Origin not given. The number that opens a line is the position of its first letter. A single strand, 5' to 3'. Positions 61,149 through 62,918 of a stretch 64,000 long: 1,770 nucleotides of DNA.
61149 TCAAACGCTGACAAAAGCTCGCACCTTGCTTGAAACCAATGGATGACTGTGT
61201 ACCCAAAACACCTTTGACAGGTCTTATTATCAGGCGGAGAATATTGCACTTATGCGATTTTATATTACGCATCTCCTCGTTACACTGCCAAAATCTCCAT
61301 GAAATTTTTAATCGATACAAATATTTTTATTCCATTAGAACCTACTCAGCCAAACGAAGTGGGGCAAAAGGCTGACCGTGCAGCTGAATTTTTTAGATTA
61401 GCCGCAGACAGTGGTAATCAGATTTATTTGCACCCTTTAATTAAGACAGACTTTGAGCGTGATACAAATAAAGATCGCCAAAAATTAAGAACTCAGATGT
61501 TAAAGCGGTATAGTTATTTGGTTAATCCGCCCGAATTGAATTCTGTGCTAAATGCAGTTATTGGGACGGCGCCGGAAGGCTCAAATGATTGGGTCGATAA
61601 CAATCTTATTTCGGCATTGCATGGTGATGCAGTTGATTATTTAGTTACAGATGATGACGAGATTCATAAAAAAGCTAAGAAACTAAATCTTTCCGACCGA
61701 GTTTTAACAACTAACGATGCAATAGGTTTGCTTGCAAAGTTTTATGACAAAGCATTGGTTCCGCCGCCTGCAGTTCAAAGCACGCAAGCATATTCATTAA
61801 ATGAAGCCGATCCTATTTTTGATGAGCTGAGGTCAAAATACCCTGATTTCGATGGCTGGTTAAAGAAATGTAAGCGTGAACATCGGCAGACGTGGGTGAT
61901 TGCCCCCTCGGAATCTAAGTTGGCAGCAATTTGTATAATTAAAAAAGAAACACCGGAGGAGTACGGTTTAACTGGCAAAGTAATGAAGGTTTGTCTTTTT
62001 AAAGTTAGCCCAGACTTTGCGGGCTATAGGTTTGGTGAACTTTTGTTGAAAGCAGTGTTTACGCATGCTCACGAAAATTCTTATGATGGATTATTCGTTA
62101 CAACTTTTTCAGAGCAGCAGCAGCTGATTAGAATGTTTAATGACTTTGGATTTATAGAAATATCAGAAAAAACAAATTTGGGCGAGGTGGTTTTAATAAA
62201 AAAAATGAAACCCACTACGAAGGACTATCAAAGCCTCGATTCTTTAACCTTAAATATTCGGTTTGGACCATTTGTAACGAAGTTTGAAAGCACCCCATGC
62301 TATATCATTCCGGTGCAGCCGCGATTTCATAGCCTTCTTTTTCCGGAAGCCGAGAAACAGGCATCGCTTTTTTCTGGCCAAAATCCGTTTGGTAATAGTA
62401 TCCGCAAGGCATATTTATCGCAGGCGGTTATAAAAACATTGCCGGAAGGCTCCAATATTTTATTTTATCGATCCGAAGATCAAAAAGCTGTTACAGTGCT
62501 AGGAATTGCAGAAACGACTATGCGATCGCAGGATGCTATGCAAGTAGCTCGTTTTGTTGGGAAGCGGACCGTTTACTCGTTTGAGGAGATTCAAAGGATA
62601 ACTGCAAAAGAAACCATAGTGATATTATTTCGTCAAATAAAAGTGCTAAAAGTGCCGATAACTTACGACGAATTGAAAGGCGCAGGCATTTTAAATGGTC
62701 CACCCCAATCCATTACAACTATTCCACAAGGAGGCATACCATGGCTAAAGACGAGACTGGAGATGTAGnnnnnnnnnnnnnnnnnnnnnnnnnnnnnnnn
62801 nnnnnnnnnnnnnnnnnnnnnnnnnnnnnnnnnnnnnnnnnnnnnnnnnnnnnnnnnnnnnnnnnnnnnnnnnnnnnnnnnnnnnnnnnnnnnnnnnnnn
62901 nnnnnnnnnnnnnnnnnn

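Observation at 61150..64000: AT-rich terminal island encoding a PIN + GNAT + PUA-like fusion, a coupled ASCH protein and two Rx4H-motif proteins: candidate undescribed RNA-targeting conflict or toxin-antitoxin system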

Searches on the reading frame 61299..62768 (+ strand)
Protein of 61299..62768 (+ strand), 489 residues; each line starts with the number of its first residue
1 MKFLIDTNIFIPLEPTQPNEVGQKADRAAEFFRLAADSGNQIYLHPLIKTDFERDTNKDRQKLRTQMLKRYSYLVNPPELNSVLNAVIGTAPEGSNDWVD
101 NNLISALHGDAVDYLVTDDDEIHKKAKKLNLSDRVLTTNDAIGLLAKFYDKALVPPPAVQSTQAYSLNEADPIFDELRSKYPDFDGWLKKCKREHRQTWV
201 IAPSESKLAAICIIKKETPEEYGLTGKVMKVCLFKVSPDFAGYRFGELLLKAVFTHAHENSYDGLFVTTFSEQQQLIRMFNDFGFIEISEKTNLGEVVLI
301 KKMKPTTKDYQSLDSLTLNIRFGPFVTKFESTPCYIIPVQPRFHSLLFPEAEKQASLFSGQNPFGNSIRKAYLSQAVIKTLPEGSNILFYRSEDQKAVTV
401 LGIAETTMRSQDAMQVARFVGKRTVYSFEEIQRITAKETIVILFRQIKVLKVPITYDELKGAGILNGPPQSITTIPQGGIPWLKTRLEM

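Call 9: search_protein_families(library=pfam, proteins=[window:61299-62765:+], max_evalue=1)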
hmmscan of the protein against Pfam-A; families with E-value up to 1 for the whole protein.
window:61299-62765:+ (489 aa): 3 families
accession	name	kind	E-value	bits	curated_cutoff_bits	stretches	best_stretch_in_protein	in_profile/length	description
PF00583.31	Acetyltransf_1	-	2.1e-07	31.6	20.7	1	166-285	6-116/116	Acetyltransferase (GNAT) family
PF13673.13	Acetyltransf_10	-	0.0059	17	23.6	1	223-292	52-114/128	Acetyltransferase (GNAT) domain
PF13508.13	Acetyltransf_7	-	0.069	14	27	1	198-286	5-83/84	Acetyltransferase (GNAT) domain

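Call 10: search_protein_families(library=padloc, proteins=[window:61299-62765:+], max_evalue=1)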
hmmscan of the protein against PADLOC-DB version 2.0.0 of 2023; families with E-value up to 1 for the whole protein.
window:61299-62765:+ (489 aa): 7 families
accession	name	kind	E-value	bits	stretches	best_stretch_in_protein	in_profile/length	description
PDLC04421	PDC-M11A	-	1.2e-179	596.1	1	1-488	1-485/486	-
PDLC04422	PDC-M11A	-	4.5e-115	383.4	1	1-478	1-483/501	-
PDLC04420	PDC-M11A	-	3.4e-108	359.9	1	118-487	3-374/376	-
PDLC04417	PDC-M11A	-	3.2e-77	258.6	1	1-475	1-480/501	-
PDLC04419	PDC-M11A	-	1.1e-38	131.5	1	159-465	12-325/357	-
PDLC04418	PDC-M11A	-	2.4e-18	64.3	1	159-400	92-336/444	-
PDLC04649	PDC-M43B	-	0.035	11.1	1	110-207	169-260/345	-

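Call 11: search_protein_families(library=ncbifam, proteins=[window:61299-62765:+], max_evalue=1)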
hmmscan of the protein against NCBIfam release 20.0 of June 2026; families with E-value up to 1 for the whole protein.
window:61299-62765:+ (489 aa): 2 families
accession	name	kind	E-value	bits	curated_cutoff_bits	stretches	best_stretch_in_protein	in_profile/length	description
NF005921.0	PRK07922.1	equivalog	0.085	12.5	180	1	234-292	77-130/170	amino-acid N-acetyltransferase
NF040503.1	resist_ArsN1a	equivalog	0.1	12.3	170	1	236-289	84-137/159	arsinothricin resistance N-acetyltransferase ArsN1 family A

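Call 14: find_encoding_contigs(protein=window:61299-62768:+, flank=10000, max_places=6)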
Protein window:61299-62768:+ (489 aa): 2 contigs read that carry it; 2 places shown.
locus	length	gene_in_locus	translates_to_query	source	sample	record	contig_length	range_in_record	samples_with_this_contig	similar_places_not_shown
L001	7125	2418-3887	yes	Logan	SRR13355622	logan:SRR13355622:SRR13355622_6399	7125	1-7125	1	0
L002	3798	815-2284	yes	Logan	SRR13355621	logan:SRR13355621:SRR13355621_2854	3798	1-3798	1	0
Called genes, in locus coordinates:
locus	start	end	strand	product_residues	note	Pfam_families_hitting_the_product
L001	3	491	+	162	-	?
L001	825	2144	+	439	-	PF06245:DUF1015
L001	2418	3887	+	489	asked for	PF00583:Acetyltransf_1 (weak)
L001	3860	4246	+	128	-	-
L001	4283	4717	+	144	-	-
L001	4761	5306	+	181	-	-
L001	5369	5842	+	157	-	-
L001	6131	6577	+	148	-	PF08327:AHSA1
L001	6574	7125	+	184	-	?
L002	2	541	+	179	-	?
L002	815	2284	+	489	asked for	PF00583:Acetyltransf_1 (weak)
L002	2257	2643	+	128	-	-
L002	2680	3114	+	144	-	-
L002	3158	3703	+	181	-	-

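Call 18: find_homologous_proteins(query=window:61299-62765:+, max_evalue=0.00001)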
Query window:61299-62765:+ (489 aa): 1291 proteins with E <= 0.00001 among 8000 candidates; the best 120 are listed.
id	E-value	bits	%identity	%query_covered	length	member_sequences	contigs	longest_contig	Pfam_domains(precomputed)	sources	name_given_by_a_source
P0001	0.0e+0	1108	100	100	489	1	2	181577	PF00583.32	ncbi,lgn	-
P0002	7.1e-167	574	52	100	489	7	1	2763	-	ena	-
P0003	4.7e-163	561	50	100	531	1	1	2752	-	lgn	-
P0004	2.2e-162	559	51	100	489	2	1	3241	-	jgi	-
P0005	2.5e-161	555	51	100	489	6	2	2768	-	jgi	-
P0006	5.4e-161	554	50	100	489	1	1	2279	-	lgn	-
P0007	3.6e-160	552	50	100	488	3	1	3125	-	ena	-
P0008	5.0e-160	551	50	100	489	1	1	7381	-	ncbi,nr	ncbi:MAG: GNAT family N-acetyltransferase [Anaerolineae bacterium]|nr:GNAT family N-acetyltransferas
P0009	1.2e-159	550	49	100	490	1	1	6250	-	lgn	-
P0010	4.8e-159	548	49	100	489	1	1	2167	-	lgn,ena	-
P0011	5.7e-159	548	49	100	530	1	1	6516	PF00583.32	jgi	jgi:L-amino acid N-acyltransferase YncA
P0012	2.0e-158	546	49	100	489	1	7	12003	PF00583.32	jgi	jgi:GNAT superfamily N-acetyltransferase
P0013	3.8e-158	545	49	100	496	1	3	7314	PF00583.32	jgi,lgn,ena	-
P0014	8.0e-158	544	49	100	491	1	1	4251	-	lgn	-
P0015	1.7e-157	543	48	100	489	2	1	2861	-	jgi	jgi:L-amino acid N-acyltransferase YncA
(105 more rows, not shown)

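Call 20: find_related_loci(query=A1, collection=genome_contigs, flank=8000)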
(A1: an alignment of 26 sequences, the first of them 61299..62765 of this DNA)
Query A1 (489 aa) in genome_contigs; peptide patterns used: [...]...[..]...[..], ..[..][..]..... (x = any residue, [..] = any of these).
588 stretches matched a pattern; 168 encode a relative of the query (tblastn E <= 1e-3); the best 80 are kept; 80 distinct loci.
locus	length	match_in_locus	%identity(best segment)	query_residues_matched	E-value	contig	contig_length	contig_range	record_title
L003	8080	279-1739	52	1-487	1e-175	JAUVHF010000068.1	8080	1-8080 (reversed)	MAG: Anaerolineales bacterium isolate CSMAG_395 CSMAG_395_k141_854806_length_8080_cov_13.3715, whole genome shotgun sequ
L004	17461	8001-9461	49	1-487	1e-163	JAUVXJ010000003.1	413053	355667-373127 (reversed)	MAG: Chloroflexota bacterium isolate CSMAG_1213 CSMAG_1213_k141_1405890_length_413053_cov_18.9829, whole genome shotgun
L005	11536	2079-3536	44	1-487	5e-150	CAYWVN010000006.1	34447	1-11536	MAG TPA_asm: uncultured Coriobacteriia bacterium isolate SRP302447_co3_176 genome assembly, contig: NODE_3343_length_344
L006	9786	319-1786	48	1-489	4e-149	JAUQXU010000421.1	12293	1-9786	MAG: Candidatus Brocadia sp. isolate BIN37 contig_277669, whole genome shotgun sequence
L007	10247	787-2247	47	1-487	5e-146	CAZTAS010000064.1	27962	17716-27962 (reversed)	MAG TPA_asm: uncultured Thermodesulfobacteriota bacterium isolate SRP323688_co1_150 genome assembly, contig: NODE_2985_l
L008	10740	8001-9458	46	1-487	1e-143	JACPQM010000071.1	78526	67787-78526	MAG: Chloroflexi bacterium isolate NC_groundwater_653_Ag_B-0.1um_64_227 B_1_S1_Biohub_coassembly_k141_3950558, whole gen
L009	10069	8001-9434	46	1-483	1e-143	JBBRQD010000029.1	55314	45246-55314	MAG: Planctomycetota bacterium isolate metawrap_la1_16 W_la1_16_k141_1647504L_55314_cov_22.0115, whole genome shotgun se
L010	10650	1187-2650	45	1-489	8e-143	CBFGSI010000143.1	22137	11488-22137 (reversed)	MAG TPA_asm: uncultured Archangiaceae bacterium isolate SRR17295755_concoct_80 genome assembly, contig: ERZ23329302.1463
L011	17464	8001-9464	44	1-489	2e-142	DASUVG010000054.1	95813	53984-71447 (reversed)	MAG TPA_asm: Longimicrobium sp. isolate SMAG_U1809 k141_1278448, whole genome shotgun sequence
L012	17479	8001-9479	46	1-487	6e-142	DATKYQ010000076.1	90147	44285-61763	MAG TPA_asm: Myxococcota bacterium isolate SMAG_U14223 k141_234081, whole genome shotgun sequence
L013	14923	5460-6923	43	1-487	5e-141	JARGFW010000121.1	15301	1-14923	MAG: Deferrisomatales bacterium isolate C14-16 NODE_1522_length_15301_cov_7.399711, whole genome shotgun sequence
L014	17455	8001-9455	44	1-487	2e-139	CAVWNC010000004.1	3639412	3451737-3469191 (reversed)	MAG: uncultured Acidobacteriota bacterium isolate MFD09368.bin.2.205 genome assembly, contig: contig_6402, whole genome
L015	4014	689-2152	43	1-489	1e-142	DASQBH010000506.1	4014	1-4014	MAG TPA_asm: Longimicrobium sp. isolate SMAG_U11666 k141_376731, whole genome shotgun sequence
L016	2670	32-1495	45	1-487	5e-146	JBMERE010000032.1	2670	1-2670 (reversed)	Desulfobacterota bacterium M19 32, whole genome shotgun sequence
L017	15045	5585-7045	42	1-488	2e-138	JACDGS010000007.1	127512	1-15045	MAG: Chthoniobacterales bacterium isolate MGR_bin418 SD2908_NODE_39_length_127512_cov_1.686117, whole genome shotgun seq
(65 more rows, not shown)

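Call 29: search_protein_families(library=padloc, alignment_id=A2, max_evalue=0.00001)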
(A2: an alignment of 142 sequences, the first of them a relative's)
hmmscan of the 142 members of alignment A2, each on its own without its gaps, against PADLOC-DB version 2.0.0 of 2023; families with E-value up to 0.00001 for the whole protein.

A. member 1, L003:2156-3241:+ (362 aa): 0 families

B. families by the number of members that match (of 142 scanned): 307 families (the first 25 are shown)
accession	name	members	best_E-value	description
PDLC03089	Specificity_I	3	3.3e-109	Type I specificity subunit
PDLC03127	Specificity_I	3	1.3e-107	Type I specificity subunit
PDLC03189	Specificity_I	3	2.6e-106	Type I specificity subunit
PDLC03109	Specificity_I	3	2.3e-95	Type I specificity subunit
PDLC03069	Specificity_I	3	1.2e-79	Type I specificity subunit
PDLC03169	Specificity_I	3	6.5e-69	Type I specificity subunit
PDLC03168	Specificity_I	3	9.5e-69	Type I specificity subunit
PDLC03086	Specificity_I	3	1.4e-66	Type I specificity subunit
PDLC03164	Specificity_I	3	5e-64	Type I specificity subunit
PDLC03107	Specificity_I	3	2e-63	Type I specificity subunit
PDLC03179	Specificity_I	3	4.7e-56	Type I specificity subunit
PDLC03099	Specificity_I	3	5.6e-54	Type I specificity subunit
PDLC03068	Specificity_I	3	1.4e-53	Type I specificity subunit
PDLC03162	Specificity_I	3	2.3e-49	Type I specificity subunit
PDLC03108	Specificity_I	3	1.8e-45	Type I specificity subunit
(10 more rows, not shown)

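Call 30: search_protein_families(library=pfam, alignment_id=A2, max_evalue=0.00001)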
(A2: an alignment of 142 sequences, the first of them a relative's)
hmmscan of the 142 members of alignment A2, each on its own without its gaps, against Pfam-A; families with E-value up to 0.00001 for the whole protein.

A. member 1, L003:2156-3241:+ (362 aa): 1 family
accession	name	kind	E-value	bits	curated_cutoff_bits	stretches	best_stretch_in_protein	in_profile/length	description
PF04055.27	Radical_SAM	-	9.5e-26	91.4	29.5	1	103-245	7-158/166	Radical SAM superfamily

B. families by the number of members that match (of 142 scanned): 123 families (the first 25 are shown)
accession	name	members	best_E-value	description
PF01636.29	APH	3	7.3e-31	Phosphotransferase enzyme family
PF01420.25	Methylase_S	3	1.8e-17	Type I restriction modification DNA specificity domain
PF03176.21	MMPL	2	1.4e-130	MMPL family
PF00009.33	GTP_EFTU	2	4.6e-59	Elongation factor Tu GTP binding domain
PF16889.11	Hepar_II_III_N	2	1.5e-32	Heparinase II/III N-terminus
PF00561.26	Abhydrolase_1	2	3.7e-19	alpha/beta hydrolase fold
PF07940.18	Hepar_II_III_C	2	2.2e-17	Heparinase II/III-like, C-terminal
PF04851.21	ResIII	2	2.8e-16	Type III restriction enzyme, res subunit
PF13207.12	AAA_17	2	4.8e-16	AAA domain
PF12146.15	Hydrolase_4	2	2.3e-14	Serine aminopeptidase, S33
PF13238.12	AAA_18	2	1.2e-11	AAA domain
PF00270.35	DEAD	2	7.5e-09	DEAD/DEAH box helicase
PF03098.20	An_peroxidase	1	1.5e-153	Animal haem peroxidase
PF06439.18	3keto-disac_hyd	1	8e-88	3-keto-disaccharide hydrolase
PF20553.4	Methyltransf_35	1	1.7e-82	Putative O-methyltransferase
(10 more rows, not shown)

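Call 56: predict_structure(alignment_id=A1)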
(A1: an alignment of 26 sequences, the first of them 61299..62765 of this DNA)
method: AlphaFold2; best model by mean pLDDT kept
length: 489 residues; sequences in the alignment: 26
mean_pLDDT: 87.1   pTM: 0.77
mean pLDDT of the five models: 87.1, 86.1, 85.1, 84.3, 83.4
residues with pLDDT >= 90: 267; 70-90: 188; 50-70: 22; < 50: 12
segments of 3 or more residues with pLDDT < 50: 355-361
pLDDT, mean of each block of 10 residues (from residue 1): 80 50 66 79 86 78 77 85 88 85 91 90 92 90 81 79 88 93 93 89 82 91 92 91 84 93 95 94 96 95 95 96 93 94 85 52 71 89 97 93 96 95 85 93 94 94 92 93 88
secondary structure, 60 per line:
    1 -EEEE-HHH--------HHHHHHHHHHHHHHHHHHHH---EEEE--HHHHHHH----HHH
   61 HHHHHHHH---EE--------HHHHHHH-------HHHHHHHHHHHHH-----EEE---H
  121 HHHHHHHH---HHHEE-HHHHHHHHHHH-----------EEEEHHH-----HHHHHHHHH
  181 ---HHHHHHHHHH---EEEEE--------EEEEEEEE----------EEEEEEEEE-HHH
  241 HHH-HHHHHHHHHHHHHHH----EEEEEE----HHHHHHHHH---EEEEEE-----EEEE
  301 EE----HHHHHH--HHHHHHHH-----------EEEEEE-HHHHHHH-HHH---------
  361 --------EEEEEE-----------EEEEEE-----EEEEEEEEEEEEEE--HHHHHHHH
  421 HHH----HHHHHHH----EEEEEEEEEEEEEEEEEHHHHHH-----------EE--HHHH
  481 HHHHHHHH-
elements in order: E2-5 H18-37 E41-44 H47-53 H58-68 H82-88 H96-108 E114-116 H120-128 H138-148 E160-163 H172-180 H184-193 E197-201 E210-217 E228-236 H238-243 H245-259 E264-269 H274-282 E286-291 E297-302 H307-312 H315-322 E334-339 H341-347 E369-374 E386-391 E397-410 H413-423 H428-434 E439-455 H456-461 H477-488

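Call 59: fold_search(model_id=the predicted structure, library=pdb)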
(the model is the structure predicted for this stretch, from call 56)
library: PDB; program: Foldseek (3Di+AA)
matches with E <= 10: 1376; with E <= 0.001: 331
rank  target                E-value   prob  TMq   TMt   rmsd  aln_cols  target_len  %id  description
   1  5y6b_A                5.8e-08  1.00  0.25  0.76   3.0       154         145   15  Crystal structure of ZmASCH Y47F mutant protein from Zymomonas mobilis (released 2018-07-18)
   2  5y6b_D                7.7e-08  1.00  0.25  0.79   2.9       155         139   16  Crystal structure of ZmASCH Y47F mutant protein from Zymomonas mobilis (released 2018-07-18)
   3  5y6b_B                8.2e-08  1.00  0.25  0.77   3.0       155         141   16  Crystal structure of ZmASCH Y47F mutant protein from Zymomonas mobilis (released 2018-07-18)
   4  5y6c_A                8.7e-08  1.00  0.25  0.78   3.5       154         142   17  Crystal structure of ZmASCH S128A mutant protein from Zymomonas mobilis (released 2018-07-18)
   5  5guq_C                9.2e-08  1.00  0.24  0.73   3.7       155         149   17  Crystal structure of ASCH from Zymomonas mobilis (released 2017-08-30)
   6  5gus_B                1.2e-07  1.00  0.24  0.74   3.3       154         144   16  Crystal structure of ASCH domain from Zymomonas mobilis (released 2017-08-30)
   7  5guq_A                1.5e-07  1.00  0.25  0.75   3.4       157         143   15  Crystal structure of ASCH from Zymomonas mobilis (released 2017-08-30)
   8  5gus_A                1.7e-07  1.00  0.25  0.77   3.0       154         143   16  Crystal structure of ASCH domain from Zymomonas mobilis (released 2017-08-30)
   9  1tiq_B                1.0e-06  1.00  0.26  0.64   4.0       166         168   13  Crystal Structure of an Acetyltransferase (PaiA) in complex with CoA and DTT from Bacillus subtilis, Northeast Structu (released 2004-07-13)
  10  1tiq_A                2.1e-06  1.00  0.25  0.62   4.2       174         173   11  Crystal Structure of an Acetyltransferase (PaiA) in complex with CoA and DTT from Bacillus subtilis, Northeast Structu (released 2004-07-13)
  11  7kpu_A                2.3e-06  1.00  0.27  0.61   6.9       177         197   11  Crystal structure of human NatD (NAA40) bound to a bisubstrate analogue with a C-3 linker (released 2021-06-16)
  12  4ua3_A                2.4e-06  1.00  0.25  0.60   5.5       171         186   18  Crystal structure of selenomethionine labeled SpNatD (released 2015-01-28)
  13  4u9w_A                2.5e-06  1.00  0.26  0.60   3.1       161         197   10  Crystal Structure of NatD bound to H4/H2A peptide and CoA (released 2015-01-28)
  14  4u9w_D                2.5e-06  1.00  0.26  0.61   3.4       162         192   10  Crystal Structure of NatD bound to H4/H2A peptide and CoA (released 2015-01-28)
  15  8osp_A                2.5e-06  1.00  0.25  0.63   4.1       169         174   14  GCN5-related N-Acetyltransferase from Lactobacillus curiae (released 2023-07-05)
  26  7byy_A                7.2e-06  1.00  0.24  0.57   5.1       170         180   16  Crystal structure of bacterial toxin (released 2020-06-03)
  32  7byy_C                1.0e-05  1.00  0.23  0.56   5.1       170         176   16  Crystal structure of bacterial toxin (released 2020-06-03)
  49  7ak8_C                3.3e-05  1.00  0.22  0.60   6.6       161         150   15  Structure of Salmonella TacT1 toxin bound to TacA1 antitoxin C-terminal peptide (released 2021-08-18)
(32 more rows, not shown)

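Call 60: list_cluster_members(proteins=[P0001, P0121, P0124])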
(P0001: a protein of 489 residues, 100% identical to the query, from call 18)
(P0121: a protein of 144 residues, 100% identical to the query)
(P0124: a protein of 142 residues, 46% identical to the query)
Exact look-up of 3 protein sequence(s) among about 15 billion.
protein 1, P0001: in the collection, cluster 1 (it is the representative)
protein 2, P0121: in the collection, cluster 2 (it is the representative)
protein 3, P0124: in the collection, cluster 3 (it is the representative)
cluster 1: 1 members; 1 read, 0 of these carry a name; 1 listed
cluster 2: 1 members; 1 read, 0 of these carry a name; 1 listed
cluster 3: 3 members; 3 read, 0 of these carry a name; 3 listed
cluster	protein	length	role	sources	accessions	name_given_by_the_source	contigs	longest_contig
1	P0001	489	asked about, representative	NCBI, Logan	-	-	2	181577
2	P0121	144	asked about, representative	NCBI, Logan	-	-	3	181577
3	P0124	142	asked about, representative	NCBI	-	-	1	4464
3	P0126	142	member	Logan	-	-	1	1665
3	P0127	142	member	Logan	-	-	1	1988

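Call 61: search_protein_families(library=pfam, alignment_id=A1, max_evalue=0.1)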
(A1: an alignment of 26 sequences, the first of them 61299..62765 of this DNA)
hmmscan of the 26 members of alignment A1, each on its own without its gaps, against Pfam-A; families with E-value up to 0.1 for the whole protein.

A. member 1, window:61299-62765:+ (489 aa): 3 families
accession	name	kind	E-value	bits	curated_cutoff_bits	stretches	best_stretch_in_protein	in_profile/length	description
PF00583.31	Acetyltransf_1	-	2.1e-07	31.6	20.7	1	166-285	6-116/116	Acetyltransferase (GNAT) family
PF13673.13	Acetyltransf_10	-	0.0059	17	23.6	1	223-292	52-114/128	Acetyltransferase (GNAT) domain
PF13508.13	Acetyltransf_7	-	0.069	14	27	0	198-286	5-83/84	Acetyltransferase (GNAT) domain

B. families by the number of members that match (of 26 scanned): 12 families
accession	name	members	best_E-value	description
PF00583.31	Acetyltransf_1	26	8.5e-10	Acetyltransferase (GNAT) family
PF13673.13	Acetyltransf_10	13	1.8e-06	Acetyltransferase (GNAT) domain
PF13508.13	Acetyltransf_7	10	1.4e-07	Acetyltransferase (GNAT) domain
PF13470.12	PIN_3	9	8.9e-07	PIN domain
PF01878.24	EVE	6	0.00094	EVE domain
PF13420.13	Acetyltransf_4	3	0.0079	Acetyltransferase (GNAT) domain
PF08445.16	FR47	2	0.00039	FR47-like protein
PF13527.13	Acetyltransf_9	2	0.002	Acetyltransferase (GNAT) domain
PF05729.18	NACHT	1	0.048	NACHT domain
PF14542.12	Acetyltransf_CG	1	0.061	GCN5-related N-acetyl-transferase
PF08745.17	PIN_5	1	0.064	PINc domain ribonuclease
PF13570.13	Beta-prop_ACSF4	1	0.078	Beta-alanine-activating enzyme, beta-propeller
